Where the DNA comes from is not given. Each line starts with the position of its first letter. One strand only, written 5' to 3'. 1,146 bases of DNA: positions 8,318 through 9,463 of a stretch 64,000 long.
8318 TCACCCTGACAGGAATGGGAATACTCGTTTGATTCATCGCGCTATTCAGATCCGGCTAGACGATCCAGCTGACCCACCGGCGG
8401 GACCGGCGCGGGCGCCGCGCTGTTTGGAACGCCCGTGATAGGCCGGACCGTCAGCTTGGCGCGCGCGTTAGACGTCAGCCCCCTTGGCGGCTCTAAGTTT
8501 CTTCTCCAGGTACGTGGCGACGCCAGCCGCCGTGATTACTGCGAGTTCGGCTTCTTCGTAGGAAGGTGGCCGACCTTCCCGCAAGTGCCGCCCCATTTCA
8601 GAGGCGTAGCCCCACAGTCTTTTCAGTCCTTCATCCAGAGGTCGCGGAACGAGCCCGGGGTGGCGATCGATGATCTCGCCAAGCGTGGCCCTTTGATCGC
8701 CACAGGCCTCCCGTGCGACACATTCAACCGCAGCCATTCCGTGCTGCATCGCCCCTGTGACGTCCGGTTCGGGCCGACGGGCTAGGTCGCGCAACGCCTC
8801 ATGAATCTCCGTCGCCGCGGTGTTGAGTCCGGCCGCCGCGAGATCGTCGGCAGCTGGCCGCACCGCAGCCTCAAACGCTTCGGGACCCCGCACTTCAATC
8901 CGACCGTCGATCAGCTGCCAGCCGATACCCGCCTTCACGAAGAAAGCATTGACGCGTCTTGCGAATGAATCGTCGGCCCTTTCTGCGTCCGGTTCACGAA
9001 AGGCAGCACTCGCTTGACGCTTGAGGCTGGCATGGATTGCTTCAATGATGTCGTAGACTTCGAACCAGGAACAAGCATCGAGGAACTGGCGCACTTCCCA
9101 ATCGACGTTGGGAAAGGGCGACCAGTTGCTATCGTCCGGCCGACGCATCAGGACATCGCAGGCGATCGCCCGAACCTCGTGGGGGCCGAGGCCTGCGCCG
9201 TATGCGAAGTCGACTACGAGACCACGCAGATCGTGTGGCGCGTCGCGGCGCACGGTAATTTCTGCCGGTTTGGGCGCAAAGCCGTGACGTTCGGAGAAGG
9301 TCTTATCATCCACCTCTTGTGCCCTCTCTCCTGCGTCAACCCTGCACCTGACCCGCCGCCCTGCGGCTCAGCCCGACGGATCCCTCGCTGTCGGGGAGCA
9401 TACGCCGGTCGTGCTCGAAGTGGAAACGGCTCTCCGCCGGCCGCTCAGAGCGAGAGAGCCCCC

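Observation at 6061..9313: Three stacked, unrelated HEPN-family genes with no visible neutralising partner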

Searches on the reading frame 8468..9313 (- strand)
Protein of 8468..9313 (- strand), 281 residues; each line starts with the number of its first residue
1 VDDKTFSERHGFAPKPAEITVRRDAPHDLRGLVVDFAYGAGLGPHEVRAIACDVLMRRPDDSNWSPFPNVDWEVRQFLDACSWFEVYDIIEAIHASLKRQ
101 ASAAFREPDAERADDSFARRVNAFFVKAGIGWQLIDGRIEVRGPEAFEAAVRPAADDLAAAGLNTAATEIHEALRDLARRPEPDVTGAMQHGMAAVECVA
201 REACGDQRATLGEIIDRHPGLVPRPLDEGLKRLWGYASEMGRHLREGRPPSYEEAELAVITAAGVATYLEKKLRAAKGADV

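Call 3: search_protein_families(library=pfam, proteins=[window:8468-9313:-], max_evalue=0.1)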
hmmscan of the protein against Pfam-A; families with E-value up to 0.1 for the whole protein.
window:8468-9313:- (281 aa): 1 family
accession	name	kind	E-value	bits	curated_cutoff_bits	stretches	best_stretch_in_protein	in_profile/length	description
PF18863.6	AbiJ_NTD4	-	1.5e-20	74.6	34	1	5-154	2-149/152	AbiJ N-terminal domain 4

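Call 4: search_protein_families(library=padloc, proteins=[window:8468-9313:-], max_evalue=0.1)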
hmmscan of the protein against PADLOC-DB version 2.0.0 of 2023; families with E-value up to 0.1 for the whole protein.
window:8468-9313:- (281 aa): 2 families
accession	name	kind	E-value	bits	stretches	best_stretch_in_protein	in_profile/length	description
PDLC04997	PDC-S32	-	1.8e-24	85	1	49-274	66-282/285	-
PDLC04996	PDC-S32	-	4.3e-18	63.9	1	69-272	75-275/280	-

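Call 5: search_protein_families(library=ncbifam, proteins=[window:8468-9313:-], max_evalue=0.1)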
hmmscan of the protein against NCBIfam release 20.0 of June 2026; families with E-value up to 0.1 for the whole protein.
window:8468-9313:- (281 aa): 0 families

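Call 10: find_homologous_proteins(query=window:8468-9313:-)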
Query window:8468-9313:- (281 aa): 398 proteins with E <= 0.001 among 5148 candidates; the best 120 are listed.
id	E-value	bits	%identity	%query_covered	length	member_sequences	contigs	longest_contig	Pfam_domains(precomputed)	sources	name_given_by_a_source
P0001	1.6e-184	630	100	100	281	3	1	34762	PF18863.7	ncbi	-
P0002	4.9e-135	468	74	100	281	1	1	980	PF18863.7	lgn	-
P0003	8.3e-131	454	73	98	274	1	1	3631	PF18863.7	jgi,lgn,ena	-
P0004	2.7e-130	452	74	98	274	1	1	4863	PF18863.7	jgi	jgi:hypothetical protein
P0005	2.9e-127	442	71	97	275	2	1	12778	PF18863.7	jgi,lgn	-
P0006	3.0e-126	439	70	97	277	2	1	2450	PF18863.7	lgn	-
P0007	2.0e-125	436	71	98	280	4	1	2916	PF18863.7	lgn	-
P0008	4.9e-125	435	69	98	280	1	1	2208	PF18863.7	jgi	jgi:hypothetical protein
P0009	5.7e-121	421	62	100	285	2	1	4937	PF18863.7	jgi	jgi:hypothetical protein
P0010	9.3e-120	417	68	96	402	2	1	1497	PF12728.14,PF18863.7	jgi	jgi:hypothetical protein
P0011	5.5e-119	415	68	98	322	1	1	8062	PF18863.7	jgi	-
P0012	2.5e-118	413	66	97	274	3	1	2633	PF18863.7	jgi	-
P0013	9.4e-118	411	68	98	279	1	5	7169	PF18863.7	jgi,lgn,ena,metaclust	metaclust:\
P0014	9.9e-118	411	66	98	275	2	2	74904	PF18863.7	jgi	jgi:hypothetical protein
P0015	6.5e-115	402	66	98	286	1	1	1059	PF18863.7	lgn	-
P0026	1.4e-106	374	60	100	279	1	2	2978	PF18863.7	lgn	-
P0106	3.1e-91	324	54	98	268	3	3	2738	PF18863.7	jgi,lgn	jgi:hypothetical protein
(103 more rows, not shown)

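Call 14: find_encoding_contigs(protein=P0001, flank=10000, max_places=6)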
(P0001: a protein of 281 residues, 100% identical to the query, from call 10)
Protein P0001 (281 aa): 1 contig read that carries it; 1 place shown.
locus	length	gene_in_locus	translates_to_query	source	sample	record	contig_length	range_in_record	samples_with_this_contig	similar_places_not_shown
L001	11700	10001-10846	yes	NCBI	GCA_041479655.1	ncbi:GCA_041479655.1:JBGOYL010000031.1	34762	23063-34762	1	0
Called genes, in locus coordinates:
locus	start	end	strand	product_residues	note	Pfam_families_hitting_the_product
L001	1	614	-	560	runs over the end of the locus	PF07837:FTCD_N, PF02971:FTCD, PF04961:FTCD_C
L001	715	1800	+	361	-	PF09925:DUF2157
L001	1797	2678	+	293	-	PF16106:DUF4824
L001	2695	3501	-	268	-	PF00005:ABC_tran, PF13304:AAA_21 (faint)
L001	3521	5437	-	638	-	PF01891:CbiM, PF02361:CbiQ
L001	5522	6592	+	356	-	PF00724:Oxidored_FMN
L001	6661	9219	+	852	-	PF11897:DUF3417, PF00343:Phosphorylase, PF28476:GlgP_C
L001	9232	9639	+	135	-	PF13248:Zn_ribbon_3 (weak)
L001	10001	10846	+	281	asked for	PF18863:AbiJ_NTD4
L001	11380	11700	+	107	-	?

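Call 15: find_encoding_contigs(protein=P0014, flank=8000, max_places=4)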
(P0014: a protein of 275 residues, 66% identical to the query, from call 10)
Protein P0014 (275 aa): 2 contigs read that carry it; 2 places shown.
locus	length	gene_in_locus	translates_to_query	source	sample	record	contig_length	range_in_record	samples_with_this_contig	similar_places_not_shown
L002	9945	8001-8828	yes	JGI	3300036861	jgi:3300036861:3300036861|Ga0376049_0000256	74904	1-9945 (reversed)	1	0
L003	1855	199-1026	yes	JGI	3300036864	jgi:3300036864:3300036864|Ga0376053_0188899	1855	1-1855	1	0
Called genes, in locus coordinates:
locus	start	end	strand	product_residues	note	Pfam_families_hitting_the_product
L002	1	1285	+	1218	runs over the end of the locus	PF12770:CHAT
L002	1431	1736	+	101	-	-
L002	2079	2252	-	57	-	-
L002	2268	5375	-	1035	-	PF04313:HSDR_N, PF04851:ResIII, PF18766:SWI2_SNF2, PF22679:T1R_D3-like, PF11867:T1RH-like_C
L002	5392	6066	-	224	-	PF01420:Methylase_S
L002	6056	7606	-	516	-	PF12161:HsdM_N, PF02384:N6_Mtase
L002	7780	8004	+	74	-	-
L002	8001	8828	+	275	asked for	PF18863:AbiJ_NTD4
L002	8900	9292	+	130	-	-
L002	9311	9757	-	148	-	PF13860:FlgD_ig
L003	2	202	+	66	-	?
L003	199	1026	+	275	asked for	PF18863:AbiJ_NTD4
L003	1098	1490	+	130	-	-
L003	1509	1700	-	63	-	PF13860:FlgD_ig (weak)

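Call 16: find_encoding_contigs(protein=P0026, flank=5000, max_places=4)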
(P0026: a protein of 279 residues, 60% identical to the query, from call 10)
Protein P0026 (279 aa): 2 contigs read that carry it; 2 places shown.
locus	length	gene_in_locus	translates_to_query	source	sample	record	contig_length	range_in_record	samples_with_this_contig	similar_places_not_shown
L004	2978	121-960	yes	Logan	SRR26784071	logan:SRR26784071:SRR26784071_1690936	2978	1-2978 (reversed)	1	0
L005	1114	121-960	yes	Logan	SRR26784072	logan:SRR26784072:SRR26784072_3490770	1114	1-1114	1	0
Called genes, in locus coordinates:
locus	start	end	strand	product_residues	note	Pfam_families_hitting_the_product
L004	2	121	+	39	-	?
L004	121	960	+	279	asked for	PF18863:AbiJ_NTD4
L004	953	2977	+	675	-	?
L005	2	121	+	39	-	?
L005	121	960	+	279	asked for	PF18863:AbiJ_NTD4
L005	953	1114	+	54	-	?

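Call 17: find_encoding_contigs(protein=P0106, flank=5000, max_places=4)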
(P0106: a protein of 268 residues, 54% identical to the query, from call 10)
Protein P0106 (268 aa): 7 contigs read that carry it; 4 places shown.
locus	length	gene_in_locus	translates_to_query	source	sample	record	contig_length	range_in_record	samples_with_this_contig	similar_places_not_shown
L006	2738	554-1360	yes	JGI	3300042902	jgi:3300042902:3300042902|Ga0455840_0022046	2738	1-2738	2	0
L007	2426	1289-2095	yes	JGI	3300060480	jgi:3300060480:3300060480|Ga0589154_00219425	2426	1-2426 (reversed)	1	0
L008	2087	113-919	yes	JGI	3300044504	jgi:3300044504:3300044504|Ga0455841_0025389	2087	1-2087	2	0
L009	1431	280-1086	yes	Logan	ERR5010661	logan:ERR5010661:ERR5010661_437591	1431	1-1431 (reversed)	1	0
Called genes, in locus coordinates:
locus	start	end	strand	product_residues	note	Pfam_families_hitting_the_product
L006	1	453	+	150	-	?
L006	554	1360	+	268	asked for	PF18863:AbiJ_NTD4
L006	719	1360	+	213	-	PF18863:AbiJ_NTD4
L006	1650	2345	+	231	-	PF10056:DUF2293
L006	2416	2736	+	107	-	?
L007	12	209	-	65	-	-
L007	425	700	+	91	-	PF21784:Bflower (weak), PF21785:Bflower_2 (weak)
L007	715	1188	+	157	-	-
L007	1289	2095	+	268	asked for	PF18863:AbiJ_NTD4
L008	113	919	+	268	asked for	PF18863:AbiJ_NTD4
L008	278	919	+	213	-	PF18863:AbiJ_NTD4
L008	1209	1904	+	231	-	PF10056:DUF2293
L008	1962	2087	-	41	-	?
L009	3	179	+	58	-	?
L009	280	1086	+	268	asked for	PF18863:AbiJ_NTD4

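Call 23: search_solved_structures(query=window:8468-9313:-, max_evalue=1)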
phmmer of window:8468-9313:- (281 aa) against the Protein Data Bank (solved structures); distinct sequences matched with E-value up to 1: 0.

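Call 30: find_related_loci(query=A1, collection=genome_contigs, flank=10000)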
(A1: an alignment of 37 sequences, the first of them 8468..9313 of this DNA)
Query A1 (281 aa) in genome_contigs; peptide patterns used: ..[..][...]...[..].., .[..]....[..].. (x = any residue, [..] = any of these).
322 stretches matched a pattern; 305 encode a relative of the query (tblastn E <= 1e-3); the best 80 are kept; 80 distinct loci.
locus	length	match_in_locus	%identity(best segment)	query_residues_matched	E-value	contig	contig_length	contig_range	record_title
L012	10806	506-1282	55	1-272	2e-100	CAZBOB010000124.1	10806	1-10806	MAG TPA_asm: uncultured Desulfobacteraceae bacterium isolate binchicken_co34_357 genome assembly, contig: NODE_10597_len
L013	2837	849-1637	54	1-272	7e-103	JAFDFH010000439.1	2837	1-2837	MAG: Deltaproteobacteria bacterium isolate Meg22_02_Bin_128 Meg22_02_Bin_128_scaffold_138184, whole genome shotgun seque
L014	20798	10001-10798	55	6-275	3e-100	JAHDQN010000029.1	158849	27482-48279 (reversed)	MAG: Deltaproteobacteria bacterium isolate SM3-B3m k141_15375, whole genome shotgun sequence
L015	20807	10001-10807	59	1-273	1e-98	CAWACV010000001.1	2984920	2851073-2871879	MAG: uncultured Gammaproteobacteria bacterium isolate MFD00905.bin.3.183 genome assembly, contig: contig_1561, whole gen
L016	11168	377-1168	56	6-273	5e-99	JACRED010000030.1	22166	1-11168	MAG: Nitrosomonadales bacterium isolate NC_groundwater_1690_Pr3_B-0.1um_58_591 SR-2_scaffold_141_1636166, whole genome s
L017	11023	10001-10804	56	1-275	7e-97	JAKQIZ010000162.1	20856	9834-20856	MAG: Deltaproteobacteria bacterium isolate USDV_maxbin.029 k141_1315591, whole genome shotgun sequence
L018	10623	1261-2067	52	6-274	6e-94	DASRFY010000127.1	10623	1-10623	MAG TPA_asm: Burkholderiales bacterium isolate SMAG_U10044 k141_2251831, whole genome shotgun sequence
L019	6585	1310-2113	51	1-275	7e-94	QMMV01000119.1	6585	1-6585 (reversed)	MAG: Deltaproteobacteria bacterium isolate B23_G16 B23_Guay16_scaffold_11453, whole genome shotgun sequence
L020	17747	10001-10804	49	1-275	2e-92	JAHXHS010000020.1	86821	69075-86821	MAG: Candidatus Thiodiazotropha sp. (ex Epidulcina cf. delphinae) isolate 3502H_Th2 c_000000000021, whole genome shotgun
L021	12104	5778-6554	54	4-271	7e-92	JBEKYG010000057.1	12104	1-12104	MAG: Acidobacteriota bacterium isolate SPRUCE 66 SPRUCE_66_57, whole genome shotgun sequence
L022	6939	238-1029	52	1-272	8e-92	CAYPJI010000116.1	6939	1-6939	MAG TPA_asm: uncultured Methylobacter sp. isolate SRP192927_co3_582 genome assembly, contig: NODE_30684_length_6939_cov_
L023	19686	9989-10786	52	4-274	1e-91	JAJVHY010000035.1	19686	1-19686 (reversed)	MAG: Verrucomicrobiia bacterium isolate Bin_23R c_000000006077, whole genome shotgun sequence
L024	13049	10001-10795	51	4-275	2e-91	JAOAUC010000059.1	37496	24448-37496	MAG: Zoogloea oleivorans isolate AF21_PE0_T1_S7_64_23 T1_S7_428_length_37496_cov_20, whole genome shotgun sequence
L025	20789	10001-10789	52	6-275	2e-91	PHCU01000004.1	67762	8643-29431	MAG: Betaproteobacteria bacterium HGW-Betaproteobacteria-12 bjp_ig2158_scaffold_107, whole genome shotgun sequence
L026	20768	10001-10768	56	5-274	7e-91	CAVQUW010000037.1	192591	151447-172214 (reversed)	MAG: uncultured delta proteobacterium isolate MFD09964.bin.2.252 genome assembly, contig: contig_62250, whole genome sho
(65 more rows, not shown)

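Call 34: predict_structure(alignment_id=A1)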
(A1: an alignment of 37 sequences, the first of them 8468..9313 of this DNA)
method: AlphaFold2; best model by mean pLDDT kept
length: 281 residues; sequences in the alignment: 37
mean_pLDDT: 90.2   pTM: 0.69
mean pLDDT of the five models: 90.2, 90.1, 89.7, 87.8, 87.5
residues with pLDDT >= 90: 200; 70-90: 65; 50-70: 14; < 50: 2
segments of 3 or more residues with pLDDT < 50: none
pLDDT, mean of each block of 10 residues (from residue 1): 74 80 90 96 98 97 95 97 97 97 80 94 93 92 76 95 97 90 89 97 95 94 95 85 63 91 97 86 49
secondary structure, 60 per line:
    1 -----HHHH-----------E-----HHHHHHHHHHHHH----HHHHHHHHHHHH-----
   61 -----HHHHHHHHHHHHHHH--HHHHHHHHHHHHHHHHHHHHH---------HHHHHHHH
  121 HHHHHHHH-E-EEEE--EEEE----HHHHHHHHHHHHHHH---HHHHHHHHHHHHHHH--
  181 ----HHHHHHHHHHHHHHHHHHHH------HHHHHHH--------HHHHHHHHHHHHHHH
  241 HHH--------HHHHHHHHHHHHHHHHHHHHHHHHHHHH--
elements in order: H6-9 H27-39 H44-55 H66-80 H83-103 H113-128 E132-135 E138-141 H146-160 H164-178 H185-204 H211-217 H226-243 H252-279

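Call 41: fold_search(model_id=the predicted structure, library=pdb)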
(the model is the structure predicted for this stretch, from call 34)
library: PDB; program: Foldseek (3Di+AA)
matches with E <= 10: 294; with E <= 0.001: 0
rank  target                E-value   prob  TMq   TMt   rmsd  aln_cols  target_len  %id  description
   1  9ast_R                3.4e-01  0.06  0.10  0.10  25.5       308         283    6  Cryo-EM structure of XCR1 signaling complex (released 2024-12-11)
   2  6tod_B                5.6e-01  0.06  0.12  0.11  25.1       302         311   12  Crystal structure of the Orexin-1 receptor in complex with EMPA (released 2020-01-01)
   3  2zk1_B                5.9e-01  0.06  0.12  0.13  23.5       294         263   14  Human peroxisome proliferator-activated receptor gamma ligand binding domain complexed with 15-deoxy-delta12,14-prosta (released 2009-02-24)
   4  9jfy_R                6.2e-01  0.04  0.11  0.10  25.5       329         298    9  Cryo-EM structure of Neuropeptide FF receptor 2 in complex with hNPSF and Gi (released 2025-04-09)
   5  5k7v_A                6.8e-01  0.14  0.17  0.17  19.7       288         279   13  Computational Design of Self-Assembling Cyclic Protein Homooligomers (released 2017-04-12)
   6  6egk_B                7.1e-01  0.09  0.15  0.15  21.7       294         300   11  T181N Cucumene Synthase (released 2018-10-31)
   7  6tot_A                7.8e-01  0.04  0.11  0.10  26.1       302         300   10  Crystal structure of the Orexin-1 receptor in complex with lemborexant (released 2020-01-15)
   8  6tp4_A                7.8e-01  0.03  0.09  0.09  26.5       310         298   12  Crystal structure of the Orexin-1 receptor in complex with ACT-462206 (released 2020-01-01)
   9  9mfv                  8.2e-01  0.14  0.19  0.04  17.5       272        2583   13  Motor domain with Apo AAA1 and ADP AAA3 from yeast full-length dynein-1 in 0.1 mM ATP condition (released 2025-12-17)
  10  6tp3_A                8.2e-01  0.05  0.12  0.11  26.7       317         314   11  Crystal structure of the Orexin-1 receptor in complex with daridorexant (released 2020-01-01)
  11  9hq2                  9.4e-01  0.08  0.13  0.12  19.1       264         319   12  1-Epi-Cubenol Synthase from Nonomuraea coxensis (NcECS): Open State (released 2025-12-24)
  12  2q6r_B                9.4e-01  0.05  0.12  0.13  23.0       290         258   13  Crystal structure of PPAR gamma complexed with partial agonist SF147 (released 2007-10-23)
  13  6tp3_B                9.4e-01  0.05  0.12  0.11  26.5       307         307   10  Crystal structure of the Orexin-1 receptor in complex with daridorexant (released 2020-01-01)
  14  6tq9_A                9.4e-01  0.04  0.11  0.11  26.6       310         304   10  Crystal structure of the Orexin-1 receptor in complex with SB-408124 (released 2020-01-01)
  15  6grj_A                9.4e-01  0.04  0.11  0.10  34.8       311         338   14  Structure of the AhlB pore of the tripartite alpha-pore forming toxin, AHL, from Aeromonas hydrophila. (released 2019-07-03)
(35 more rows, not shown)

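Call 63: find_encoding_contigs(protein=P0393, flank=10000, max_places=4)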
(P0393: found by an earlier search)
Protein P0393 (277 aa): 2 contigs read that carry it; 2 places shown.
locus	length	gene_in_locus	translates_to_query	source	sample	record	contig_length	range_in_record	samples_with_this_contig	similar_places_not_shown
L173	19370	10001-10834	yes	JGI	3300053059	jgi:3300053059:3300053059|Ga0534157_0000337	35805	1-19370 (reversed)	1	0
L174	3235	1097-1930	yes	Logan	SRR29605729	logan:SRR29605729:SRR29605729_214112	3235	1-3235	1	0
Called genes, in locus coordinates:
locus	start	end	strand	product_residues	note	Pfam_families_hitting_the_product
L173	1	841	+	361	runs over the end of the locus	PF09925:DUF2157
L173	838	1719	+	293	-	PF16106:DUF4824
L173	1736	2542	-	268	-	PF00005:ABC_tran, PF13304:AAA_21 (faint)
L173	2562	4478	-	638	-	PF01891:CbiM, PF02361:CbiQ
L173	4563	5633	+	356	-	PF00724:Oxidored_FMN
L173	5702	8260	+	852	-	PF11897:DUF3417, PF00343:Phosphorylase, PF28476:GlgP_C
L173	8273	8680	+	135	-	PF13248:Zn_ribbon_3 (weak)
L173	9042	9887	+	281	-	PF18863:AbiJ_NTD4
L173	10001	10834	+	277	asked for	PF14355:Abi_C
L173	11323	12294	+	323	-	PF18862:ApeA_NTD1, PF18739:HEPN_Apea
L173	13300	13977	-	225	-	-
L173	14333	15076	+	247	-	-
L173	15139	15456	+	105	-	-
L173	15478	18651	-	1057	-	PF02384:N6_Mtase (weak), PF07669:Eco57I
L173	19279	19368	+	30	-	?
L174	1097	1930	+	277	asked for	PF14355:Abi_C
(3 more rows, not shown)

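Call 68: find_related_loci(query=A1, collection=viral_contigs, flank=10000)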
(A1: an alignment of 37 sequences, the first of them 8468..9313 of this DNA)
Query A1 (281 aa) in viral_contigs; peptide patterns used: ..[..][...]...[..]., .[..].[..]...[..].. (x = any residue, [..] = any of these).
20 stretches matched a pattern; 1 encode a relative of the query (tblastn E <= 1e-3); 1 distinct loci.
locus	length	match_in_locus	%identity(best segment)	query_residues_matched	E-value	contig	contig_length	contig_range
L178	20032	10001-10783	50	5-271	2e-89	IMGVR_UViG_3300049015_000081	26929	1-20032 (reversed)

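Call 73: search_protein_families(library=phrogs, proteins=[window:8468-9313:-], max_evalue=0.01)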
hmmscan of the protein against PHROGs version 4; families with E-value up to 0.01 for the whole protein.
window:8468-9313:- (281 aa): 0 families

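Call 74: fold_search(model_id=the predicted structure, library=viral)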
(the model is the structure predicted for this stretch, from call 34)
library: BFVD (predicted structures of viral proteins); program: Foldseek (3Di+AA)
matches with E <= 10: 215; with E <= 0.001: 0
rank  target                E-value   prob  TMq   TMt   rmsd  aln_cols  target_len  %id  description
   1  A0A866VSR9            8.6e-01  0.03  0.11  0.08  23.4       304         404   10  G protein-coupled receptor-1 [Elephant endotheliotropic herpesvirus 3A]
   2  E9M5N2                1.1e+00  0.20  0.23  0.23  17.8       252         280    8  Uncharacterized protein [Cricetid gammaherpesvirus 2]
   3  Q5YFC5                1.1e+00  0.08  0.14  0.14  29.5       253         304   10  Uncharacterized protein [Singapore grouper iridovirus]
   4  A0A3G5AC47            1.3e+00  0.08  0.17  0.18  25.8       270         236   10  Uncharacterized protein [Hyperionvirus sp.]
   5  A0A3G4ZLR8            1.3e+00  0.08  0.17  0.16  23.3       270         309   12  Growth hormone-inducible transmembrane protein [Terrestrivirus sp.]
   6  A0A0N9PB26            1.4e+00  0.06  0.16  0.09  18.1       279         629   12  Uncharacterized protein [Acidianus bottle-shaped virus 3 strain ABV3]
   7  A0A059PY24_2          1.4e+00  0.12  0.22  0.08  23.4       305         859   11  Tail protein [Anabaena phage A-4L]
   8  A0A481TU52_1          1.4e+00  0.06  0.15  0.06  19.8       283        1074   17  UL36 [Human herpesvirus 2]
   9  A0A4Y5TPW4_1          1.5e+00  0.06  0.14  0.05  21.9       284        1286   13  (no name in the UniProt tables at hand)
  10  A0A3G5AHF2            1.5e+00  0.04  0.12  0.11  21.4       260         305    9  Stimulator of interferon genes protein [Sylvanvirus sp.]
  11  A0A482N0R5            1.6e+00  0.14  0.15  0.20  14.7       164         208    7  Uncharacterized protein [Escherichia phage vB_EcoM_KWBSE43-6]
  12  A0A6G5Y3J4            1.7e+00  0.06  0.16  0.08  24.4       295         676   10  (no name in the UniProt tables at hand)
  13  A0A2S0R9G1            1.7e+00  0.05  0.14  0.04  20.5       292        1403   14  Polyprotein (Fragment) [Iflavirus sp.]
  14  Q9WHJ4                1.7e+00  0.08  0.20  0.18  16.8       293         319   11  Cyclin-like domain-containing protein [Walleye epidermal hyperplasia virus 2]
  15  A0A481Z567            1.9e+00  0.08  0.18  0.18  16.4       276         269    9  Uncharacterized protein [Pithovirus LCPAC102]
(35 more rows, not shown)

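Call 75: search_solved_structures(query=A1, max_evalue=10)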
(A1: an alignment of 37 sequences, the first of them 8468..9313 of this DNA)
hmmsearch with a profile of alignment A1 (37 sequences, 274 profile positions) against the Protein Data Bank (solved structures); distinct sequences matched with E-value up to 10: 3.
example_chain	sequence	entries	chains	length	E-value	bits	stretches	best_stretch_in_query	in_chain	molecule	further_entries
9ku3_A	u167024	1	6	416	0.011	18.2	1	60-183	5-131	Carboxyl-terminal protease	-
9jr1_A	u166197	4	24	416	0.011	18.2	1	60-183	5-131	Carboxyl-terminal protease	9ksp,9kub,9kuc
5kci_A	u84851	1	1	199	0.58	12.6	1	70-149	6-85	Uncharacterized protein YPL067C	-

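Call 78: search_solved_structures(query=A1, max_evalue=0.1, show_alignments=1)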
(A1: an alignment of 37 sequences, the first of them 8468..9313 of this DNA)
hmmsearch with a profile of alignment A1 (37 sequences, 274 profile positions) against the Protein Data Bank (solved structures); distinct sequences matched with E-value up to 0.1: 2.
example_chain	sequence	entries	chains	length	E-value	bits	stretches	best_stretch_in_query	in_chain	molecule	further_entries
9ku3_A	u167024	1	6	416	0.011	18.2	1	60-183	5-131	Carboxyl-terminal protease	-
9jr1_A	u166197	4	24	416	0.011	18.2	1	60-183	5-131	Carboxyl-terminal protease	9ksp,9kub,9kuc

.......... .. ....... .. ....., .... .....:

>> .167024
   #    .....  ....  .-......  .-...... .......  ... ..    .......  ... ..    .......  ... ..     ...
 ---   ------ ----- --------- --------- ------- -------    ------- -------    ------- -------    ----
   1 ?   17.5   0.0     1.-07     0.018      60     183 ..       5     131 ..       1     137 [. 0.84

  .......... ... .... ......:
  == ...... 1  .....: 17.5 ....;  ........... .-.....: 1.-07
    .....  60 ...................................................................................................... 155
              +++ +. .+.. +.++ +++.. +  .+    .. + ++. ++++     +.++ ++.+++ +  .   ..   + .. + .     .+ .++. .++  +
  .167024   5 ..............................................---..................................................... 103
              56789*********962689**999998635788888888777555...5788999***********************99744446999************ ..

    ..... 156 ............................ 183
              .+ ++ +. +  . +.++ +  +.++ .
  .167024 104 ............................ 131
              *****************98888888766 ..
